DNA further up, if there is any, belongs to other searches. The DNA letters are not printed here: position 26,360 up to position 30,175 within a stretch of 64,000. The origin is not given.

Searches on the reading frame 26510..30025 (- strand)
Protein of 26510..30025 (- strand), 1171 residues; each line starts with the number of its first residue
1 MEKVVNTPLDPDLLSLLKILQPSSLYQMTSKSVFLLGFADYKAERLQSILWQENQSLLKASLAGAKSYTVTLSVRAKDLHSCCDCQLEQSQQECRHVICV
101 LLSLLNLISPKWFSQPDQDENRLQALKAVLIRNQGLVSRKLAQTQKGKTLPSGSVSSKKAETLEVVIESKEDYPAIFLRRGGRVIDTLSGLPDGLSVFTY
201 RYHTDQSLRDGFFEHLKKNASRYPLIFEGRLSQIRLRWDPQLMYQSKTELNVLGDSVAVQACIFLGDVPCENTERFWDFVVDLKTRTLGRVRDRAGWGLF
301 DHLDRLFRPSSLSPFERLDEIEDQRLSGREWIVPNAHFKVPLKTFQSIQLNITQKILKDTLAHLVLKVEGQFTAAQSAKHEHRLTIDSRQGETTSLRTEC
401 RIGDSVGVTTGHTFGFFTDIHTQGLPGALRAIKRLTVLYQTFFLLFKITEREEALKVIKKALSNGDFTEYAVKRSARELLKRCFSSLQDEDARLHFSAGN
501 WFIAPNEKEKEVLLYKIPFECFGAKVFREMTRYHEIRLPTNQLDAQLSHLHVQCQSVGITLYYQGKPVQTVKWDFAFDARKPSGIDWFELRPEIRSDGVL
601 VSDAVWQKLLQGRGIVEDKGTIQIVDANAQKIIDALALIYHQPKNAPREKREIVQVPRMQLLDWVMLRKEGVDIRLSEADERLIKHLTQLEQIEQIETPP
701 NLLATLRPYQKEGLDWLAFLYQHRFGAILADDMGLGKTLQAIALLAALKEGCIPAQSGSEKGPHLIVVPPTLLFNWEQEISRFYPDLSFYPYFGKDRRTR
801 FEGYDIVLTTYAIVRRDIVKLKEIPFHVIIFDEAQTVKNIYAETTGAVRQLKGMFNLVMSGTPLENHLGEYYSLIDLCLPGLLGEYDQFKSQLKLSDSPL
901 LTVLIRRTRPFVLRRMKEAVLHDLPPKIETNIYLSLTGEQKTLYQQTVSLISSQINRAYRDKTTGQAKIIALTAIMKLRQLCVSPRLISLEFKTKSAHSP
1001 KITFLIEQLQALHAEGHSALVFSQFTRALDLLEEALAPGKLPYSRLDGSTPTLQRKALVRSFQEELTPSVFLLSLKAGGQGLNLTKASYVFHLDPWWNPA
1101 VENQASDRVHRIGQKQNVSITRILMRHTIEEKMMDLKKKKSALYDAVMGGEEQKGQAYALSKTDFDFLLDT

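Call 21: search_protein_families(library=pfam, proteins=[window:26510-30025:-])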
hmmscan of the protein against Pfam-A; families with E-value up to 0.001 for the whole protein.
window:26510-30025:- (1171 aa): 3 families
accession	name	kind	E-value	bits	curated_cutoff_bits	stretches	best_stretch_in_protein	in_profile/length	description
PF00176.29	SNF2-rel_dom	-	3.3e-61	207.3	24.9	1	709-986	1-289/290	SNF2-related domain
PF00271.37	Helicase_C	-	2.8e-21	76.3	23.5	1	1001-1113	2-110/110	Helicase conserved C-terminal domain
PF04851.21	ResIII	-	2.8e-06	27.8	22.5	1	705-863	3-162/164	Type III restriction enzyme, res subunit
